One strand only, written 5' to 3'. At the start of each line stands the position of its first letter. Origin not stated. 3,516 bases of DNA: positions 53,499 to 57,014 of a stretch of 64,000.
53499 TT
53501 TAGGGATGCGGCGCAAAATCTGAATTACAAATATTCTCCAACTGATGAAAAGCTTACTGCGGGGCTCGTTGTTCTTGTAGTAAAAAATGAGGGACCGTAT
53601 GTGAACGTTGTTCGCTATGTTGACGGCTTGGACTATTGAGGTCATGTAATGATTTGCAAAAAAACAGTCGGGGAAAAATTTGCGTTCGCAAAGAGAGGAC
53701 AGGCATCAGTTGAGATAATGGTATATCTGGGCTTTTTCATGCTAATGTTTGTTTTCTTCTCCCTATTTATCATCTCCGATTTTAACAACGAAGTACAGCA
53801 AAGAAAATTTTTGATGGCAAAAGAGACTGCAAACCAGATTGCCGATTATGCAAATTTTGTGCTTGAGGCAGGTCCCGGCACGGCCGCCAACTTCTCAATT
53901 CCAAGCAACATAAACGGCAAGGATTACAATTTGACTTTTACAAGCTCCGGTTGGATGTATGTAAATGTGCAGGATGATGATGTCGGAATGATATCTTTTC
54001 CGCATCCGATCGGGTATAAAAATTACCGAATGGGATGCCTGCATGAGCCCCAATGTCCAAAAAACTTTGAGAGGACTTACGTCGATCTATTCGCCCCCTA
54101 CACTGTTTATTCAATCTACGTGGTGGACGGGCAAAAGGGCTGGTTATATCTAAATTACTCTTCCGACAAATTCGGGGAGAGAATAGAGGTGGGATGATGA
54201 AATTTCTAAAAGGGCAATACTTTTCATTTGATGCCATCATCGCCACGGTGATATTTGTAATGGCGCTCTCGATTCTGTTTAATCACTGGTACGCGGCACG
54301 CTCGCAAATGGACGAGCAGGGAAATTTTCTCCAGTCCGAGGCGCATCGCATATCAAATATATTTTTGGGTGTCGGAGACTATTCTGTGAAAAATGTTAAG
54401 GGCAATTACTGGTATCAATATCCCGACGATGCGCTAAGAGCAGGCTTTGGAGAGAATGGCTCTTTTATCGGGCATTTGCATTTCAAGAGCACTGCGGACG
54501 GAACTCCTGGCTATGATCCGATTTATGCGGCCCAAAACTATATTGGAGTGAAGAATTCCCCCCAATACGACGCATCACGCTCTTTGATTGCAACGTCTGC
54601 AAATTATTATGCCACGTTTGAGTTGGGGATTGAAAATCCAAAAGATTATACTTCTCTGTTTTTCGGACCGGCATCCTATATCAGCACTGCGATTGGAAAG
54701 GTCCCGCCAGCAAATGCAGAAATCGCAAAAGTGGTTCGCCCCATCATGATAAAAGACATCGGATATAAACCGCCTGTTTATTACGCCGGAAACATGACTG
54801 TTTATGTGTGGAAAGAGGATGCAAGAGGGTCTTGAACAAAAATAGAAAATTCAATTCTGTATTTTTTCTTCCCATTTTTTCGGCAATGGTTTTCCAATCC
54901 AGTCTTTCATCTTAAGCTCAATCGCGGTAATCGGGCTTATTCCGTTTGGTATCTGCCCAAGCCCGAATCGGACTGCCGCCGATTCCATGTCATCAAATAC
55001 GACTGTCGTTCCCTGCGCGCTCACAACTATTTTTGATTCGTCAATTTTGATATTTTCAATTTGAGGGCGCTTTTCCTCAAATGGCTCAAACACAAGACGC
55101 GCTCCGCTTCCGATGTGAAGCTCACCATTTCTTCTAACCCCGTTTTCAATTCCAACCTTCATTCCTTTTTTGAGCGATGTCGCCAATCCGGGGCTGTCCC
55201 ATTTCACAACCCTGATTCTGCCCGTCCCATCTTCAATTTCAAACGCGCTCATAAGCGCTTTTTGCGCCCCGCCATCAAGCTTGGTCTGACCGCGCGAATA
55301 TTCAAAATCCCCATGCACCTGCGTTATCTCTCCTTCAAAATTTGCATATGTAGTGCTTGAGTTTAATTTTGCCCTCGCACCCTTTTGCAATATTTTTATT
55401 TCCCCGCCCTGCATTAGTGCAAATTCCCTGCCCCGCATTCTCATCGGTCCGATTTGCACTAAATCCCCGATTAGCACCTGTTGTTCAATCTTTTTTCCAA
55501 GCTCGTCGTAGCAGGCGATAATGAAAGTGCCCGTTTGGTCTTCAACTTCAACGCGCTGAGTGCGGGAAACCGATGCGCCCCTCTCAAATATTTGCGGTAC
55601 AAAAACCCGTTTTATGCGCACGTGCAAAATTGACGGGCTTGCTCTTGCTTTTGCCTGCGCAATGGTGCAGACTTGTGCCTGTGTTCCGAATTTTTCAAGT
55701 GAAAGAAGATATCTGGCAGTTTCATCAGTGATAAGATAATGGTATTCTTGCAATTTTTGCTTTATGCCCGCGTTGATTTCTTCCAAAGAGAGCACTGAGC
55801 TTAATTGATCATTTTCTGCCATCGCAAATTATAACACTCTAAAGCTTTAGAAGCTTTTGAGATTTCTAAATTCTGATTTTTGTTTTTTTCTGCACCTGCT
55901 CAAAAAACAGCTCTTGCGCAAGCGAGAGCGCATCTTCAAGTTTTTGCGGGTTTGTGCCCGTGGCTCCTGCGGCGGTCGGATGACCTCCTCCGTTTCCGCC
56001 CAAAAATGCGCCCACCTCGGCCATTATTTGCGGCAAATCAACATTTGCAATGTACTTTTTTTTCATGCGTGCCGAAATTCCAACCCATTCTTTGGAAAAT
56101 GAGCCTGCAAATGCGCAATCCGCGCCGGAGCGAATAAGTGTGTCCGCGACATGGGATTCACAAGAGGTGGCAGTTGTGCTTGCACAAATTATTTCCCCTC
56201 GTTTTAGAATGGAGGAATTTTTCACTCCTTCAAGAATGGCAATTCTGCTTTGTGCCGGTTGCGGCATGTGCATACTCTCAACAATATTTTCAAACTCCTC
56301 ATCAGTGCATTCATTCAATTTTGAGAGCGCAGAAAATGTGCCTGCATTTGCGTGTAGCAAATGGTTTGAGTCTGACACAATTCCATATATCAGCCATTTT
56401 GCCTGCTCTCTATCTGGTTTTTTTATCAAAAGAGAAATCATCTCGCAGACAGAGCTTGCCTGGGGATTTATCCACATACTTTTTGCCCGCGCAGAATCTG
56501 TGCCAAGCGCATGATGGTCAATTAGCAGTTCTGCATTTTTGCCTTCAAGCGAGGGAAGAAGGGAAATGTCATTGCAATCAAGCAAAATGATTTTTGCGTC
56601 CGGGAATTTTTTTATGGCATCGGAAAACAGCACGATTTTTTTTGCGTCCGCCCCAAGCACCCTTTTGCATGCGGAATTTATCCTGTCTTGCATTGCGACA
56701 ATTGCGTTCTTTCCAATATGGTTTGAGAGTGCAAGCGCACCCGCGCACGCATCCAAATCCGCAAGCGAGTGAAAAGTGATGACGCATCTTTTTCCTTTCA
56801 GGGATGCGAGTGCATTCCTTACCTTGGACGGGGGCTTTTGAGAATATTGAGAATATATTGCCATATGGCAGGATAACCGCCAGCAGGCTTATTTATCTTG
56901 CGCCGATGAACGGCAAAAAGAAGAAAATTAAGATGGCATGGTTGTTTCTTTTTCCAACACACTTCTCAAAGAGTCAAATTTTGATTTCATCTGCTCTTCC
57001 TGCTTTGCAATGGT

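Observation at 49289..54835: Seven-gene cluster of type IV pilin-like (class III signal peptide) proteins with no assembly machinery in cis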

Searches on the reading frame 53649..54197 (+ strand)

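Call 3: search_protein_families(library=pfam, proteins=[window:53649-54197:+], max_evalue=1)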
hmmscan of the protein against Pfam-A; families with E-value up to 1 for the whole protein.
window:53649-54197:+ (182 aa): 1 family
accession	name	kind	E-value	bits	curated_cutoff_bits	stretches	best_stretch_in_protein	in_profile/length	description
PF13690.11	CheX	-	0.063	13.8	27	1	43-99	32-84/94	Chemotaxis phosphatase CheX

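Call 4: search_protein_families(library=ncbifam, proteins=[window:53649-54197:+], max_evalue=1)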
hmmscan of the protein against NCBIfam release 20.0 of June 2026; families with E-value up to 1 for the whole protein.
window:53649-54197:+ (182 aa): 2 families
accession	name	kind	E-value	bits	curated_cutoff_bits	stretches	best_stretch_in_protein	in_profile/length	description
NF005162.0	PRK06638.1-1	equivalog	0.07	12.9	157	1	18-56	51-89/184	NADH-quinone oxidoreductase subunit J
NF053671.1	bindosome_BasC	exception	0.12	12.3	260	1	57-108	79-129/140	bindosome assembly system protein BasC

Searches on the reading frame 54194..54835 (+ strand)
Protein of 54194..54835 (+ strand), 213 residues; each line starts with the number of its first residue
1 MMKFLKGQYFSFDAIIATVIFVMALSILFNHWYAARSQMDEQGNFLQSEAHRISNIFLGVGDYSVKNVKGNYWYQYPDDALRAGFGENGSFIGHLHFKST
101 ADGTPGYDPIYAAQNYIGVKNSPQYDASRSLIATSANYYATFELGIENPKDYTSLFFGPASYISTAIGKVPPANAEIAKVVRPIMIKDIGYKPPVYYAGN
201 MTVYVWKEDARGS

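Call 3: search_protein_families(library=pfam, proteins=[window:54194-54835:+], max_evalue=1)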
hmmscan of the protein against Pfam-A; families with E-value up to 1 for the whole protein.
window:54194-54835:+ (213 aa): 0 families

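Call 4: search_protein_families(library=ncbifam, proteins=[window:54194-54835:+], max_evalue=1)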
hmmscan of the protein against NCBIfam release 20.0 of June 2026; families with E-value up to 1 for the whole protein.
window:54194-54835:+ (213 aa): 0 families

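Call 37: search_solved_structures(query=A3, max_evalue=1)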
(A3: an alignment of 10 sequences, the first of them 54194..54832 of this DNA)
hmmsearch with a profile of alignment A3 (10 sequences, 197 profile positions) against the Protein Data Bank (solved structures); distinct sequences matched with E-value up to 1: 0.

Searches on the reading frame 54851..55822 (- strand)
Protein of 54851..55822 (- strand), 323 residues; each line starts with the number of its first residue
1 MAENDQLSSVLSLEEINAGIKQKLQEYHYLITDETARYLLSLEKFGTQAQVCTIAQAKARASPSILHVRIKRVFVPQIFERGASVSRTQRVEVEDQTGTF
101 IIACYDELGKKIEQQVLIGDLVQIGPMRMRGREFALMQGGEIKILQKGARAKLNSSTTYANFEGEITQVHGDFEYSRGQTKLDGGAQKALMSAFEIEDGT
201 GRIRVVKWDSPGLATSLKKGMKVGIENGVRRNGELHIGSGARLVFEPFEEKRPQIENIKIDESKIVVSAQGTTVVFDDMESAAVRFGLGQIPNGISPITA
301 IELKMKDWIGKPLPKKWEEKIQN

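Call 8: search_protein_families(library=pfam, proteins=[window:54851-55822:-], max_evalue=0.001)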
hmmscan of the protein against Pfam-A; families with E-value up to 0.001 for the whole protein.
window:54851-55822:- (323 aa): 1 family
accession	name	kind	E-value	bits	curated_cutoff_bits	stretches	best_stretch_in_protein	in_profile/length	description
PF01336.31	tRNA_anti-codon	-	3.9e-07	30.4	27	1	191-232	17-60/75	OB-fold nucleic acid binding domain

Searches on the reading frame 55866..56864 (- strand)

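Call 8: search_protein_families(library=pfam, proteins=[window:55866-56864:-], max_evalue=0.001)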
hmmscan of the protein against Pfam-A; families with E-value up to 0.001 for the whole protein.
window:55866-56864:- (332 aa): 2 families
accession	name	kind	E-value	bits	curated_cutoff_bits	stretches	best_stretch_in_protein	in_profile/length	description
PF02272.25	DHHA1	-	7.3e-13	49.3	25.9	1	252-320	36-100/102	DHHA1 domain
PF01368.27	DHH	-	7.7e-11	42.8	28.1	1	27-154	2-117/125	DHH family, N-terminal domain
